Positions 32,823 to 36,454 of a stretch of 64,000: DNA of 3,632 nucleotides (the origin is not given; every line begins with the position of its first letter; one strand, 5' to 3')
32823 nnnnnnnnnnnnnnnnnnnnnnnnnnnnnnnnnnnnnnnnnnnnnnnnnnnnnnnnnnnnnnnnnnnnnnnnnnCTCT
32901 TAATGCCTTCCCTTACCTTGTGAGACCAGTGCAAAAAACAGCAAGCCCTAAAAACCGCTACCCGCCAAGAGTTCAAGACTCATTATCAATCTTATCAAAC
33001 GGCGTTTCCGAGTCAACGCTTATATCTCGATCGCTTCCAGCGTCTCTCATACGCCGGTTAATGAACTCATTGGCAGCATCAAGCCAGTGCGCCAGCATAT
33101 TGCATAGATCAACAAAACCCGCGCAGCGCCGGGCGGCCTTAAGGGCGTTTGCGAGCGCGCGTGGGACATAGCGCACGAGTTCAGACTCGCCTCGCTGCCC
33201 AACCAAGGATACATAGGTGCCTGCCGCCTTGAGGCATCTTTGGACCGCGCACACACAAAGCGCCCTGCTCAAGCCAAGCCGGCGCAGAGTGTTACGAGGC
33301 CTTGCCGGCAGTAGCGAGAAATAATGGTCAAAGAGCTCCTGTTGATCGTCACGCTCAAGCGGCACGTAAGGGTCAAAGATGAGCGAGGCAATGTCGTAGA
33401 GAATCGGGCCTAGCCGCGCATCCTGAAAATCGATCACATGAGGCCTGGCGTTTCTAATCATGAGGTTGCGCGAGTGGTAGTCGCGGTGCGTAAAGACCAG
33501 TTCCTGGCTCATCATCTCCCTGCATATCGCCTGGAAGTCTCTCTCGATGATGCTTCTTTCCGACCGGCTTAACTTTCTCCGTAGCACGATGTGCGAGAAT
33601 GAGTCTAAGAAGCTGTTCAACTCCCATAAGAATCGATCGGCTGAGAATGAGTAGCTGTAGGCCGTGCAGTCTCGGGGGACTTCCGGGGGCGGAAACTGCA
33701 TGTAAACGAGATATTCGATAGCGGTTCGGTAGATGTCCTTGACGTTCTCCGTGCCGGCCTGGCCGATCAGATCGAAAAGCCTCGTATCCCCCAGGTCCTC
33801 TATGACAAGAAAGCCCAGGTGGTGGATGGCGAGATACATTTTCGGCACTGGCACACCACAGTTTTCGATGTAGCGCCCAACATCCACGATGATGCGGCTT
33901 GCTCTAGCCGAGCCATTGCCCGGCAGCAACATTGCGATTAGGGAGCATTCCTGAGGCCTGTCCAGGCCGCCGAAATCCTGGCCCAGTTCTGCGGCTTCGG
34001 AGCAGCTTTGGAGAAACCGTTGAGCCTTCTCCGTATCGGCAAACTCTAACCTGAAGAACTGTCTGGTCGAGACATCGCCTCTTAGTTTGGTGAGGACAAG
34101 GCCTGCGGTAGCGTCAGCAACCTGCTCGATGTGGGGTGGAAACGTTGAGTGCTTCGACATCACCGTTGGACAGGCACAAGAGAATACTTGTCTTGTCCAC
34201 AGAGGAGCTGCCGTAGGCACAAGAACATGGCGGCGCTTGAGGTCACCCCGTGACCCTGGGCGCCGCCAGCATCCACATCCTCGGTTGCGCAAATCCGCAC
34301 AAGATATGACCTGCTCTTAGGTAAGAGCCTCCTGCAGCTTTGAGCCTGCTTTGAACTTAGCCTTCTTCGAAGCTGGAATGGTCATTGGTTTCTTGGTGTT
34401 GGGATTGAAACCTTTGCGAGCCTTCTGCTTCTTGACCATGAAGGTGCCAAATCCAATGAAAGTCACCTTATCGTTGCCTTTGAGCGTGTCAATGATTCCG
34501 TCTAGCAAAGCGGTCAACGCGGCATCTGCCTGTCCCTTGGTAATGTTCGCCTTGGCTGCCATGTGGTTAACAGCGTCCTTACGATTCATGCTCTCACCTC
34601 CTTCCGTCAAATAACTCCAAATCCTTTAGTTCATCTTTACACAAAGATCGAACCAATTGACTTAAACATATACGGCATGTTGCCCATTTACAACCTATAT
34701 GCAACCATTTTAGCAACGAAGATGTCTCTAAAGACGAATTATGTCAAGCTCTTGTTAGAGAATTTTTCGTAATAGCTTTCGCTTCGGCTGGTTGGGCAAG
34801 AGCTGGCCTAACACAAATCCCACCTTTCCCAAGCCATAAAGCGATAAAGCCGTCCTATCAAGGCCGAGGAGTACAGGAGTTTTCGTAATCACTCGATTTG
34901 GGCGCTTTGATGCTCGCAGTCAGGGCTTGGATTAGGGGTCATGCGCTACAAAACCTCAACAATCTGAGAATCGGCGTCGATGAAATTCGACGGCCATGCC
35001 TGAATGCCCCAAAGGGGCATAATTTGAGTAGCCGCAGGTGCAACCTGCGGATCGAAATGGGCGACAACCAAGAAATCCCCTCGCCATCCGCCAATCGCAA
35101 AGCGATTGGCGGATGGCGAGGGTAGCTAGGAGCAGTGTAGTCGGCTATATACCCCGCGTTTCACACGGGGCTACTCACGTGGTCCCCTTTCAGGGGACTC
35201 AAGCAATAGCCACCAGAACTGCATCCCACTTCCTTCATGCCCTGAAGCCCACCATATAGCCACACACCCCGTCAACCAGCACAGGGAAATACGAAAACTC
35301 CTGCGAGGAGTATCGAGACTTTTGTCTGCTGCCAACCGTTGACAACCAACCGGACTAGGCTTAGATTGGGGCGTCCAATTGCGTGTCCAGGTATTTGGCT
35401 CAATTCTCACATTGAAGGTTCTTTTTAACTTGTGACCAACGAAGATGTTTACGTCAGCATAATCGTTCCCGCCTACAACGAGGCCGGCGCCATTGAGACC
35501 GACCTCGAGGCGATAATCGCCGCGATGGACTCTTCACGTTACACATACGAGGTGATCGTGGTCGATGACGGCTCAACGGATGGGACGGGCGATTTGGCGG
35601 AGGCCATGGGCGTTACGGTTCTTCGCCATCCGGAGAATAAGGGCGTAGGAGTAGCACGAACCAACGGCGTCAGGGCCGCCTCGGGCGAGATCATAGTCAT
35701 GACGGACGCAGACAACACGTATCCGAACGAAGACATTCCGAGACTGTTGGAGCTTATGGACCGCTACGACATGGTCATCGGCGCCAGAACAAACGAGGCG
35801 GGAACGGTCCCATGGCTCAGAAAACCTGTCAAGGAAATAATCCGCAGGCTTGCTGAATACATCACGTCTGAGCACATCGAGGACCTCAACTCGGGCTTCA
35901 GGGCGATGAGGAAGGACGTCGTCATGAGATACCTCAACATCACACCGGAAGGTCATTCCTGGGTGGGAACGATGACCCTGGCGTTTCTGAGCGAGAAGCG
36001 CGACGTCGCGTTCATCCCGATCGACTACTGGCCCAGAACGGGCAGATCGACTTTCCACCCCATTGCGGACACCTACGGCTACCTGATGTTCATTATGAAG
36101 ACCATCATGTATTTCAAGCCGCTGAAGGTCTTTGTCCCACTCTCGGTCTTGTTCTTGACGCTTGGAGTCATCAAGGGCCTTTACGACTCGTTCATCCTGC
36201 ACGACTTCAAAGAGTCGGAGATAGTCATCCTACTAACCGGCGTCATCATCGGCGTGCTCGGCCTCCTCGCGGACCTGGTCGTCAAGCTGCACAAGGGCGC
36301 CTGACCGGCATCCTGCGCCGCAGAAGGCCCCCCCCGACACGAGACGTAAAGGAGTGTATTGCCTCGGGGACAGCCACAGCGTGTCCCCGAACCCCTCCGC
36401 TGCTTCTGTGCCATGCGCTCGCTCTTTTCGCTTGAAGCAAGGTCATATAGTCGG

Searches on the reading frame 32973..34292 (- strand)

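Call 60: search_protein_families(library=pfam, proteins=[window:32973-34292:-], max_evalue=0.00001)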
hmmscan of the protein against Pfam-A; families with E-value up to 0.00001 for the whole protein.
window:32973-34292:- (439 aa): 2 families
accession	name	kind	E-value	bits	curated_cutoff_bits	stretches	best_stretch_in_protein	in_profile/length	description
PF01636.29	APH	-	8.8e-21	75.2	23.2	1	118-322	23-226/239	Phosphotransferase enzyme family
PF02958.26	EcKL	-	1.3e-06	28.5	22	1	239-328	190-285/294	Ecdysteroid kinase-like family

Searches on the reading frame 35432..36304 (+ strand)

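Call 60: search_protein_families(library=pfam, proteins=[window:35432-36304:+], max_evalue=0.00001)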
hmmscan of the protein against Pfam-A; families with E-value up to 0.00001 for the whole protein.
window:35432-36304:+ (290 aa): 2 families
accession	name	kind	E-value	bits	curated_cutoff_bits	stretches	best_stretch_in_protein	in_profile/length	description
PF00535.33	Glycos_transf_2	-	1.9e-33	116.2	23.3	1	9-167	1-167/168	Glycosyl transferase family 2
PF13641.12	Glyco_tranf_2_3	-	7.8e-10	39.6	27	1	8-115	3-119/230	Glycosyltransferase like family 2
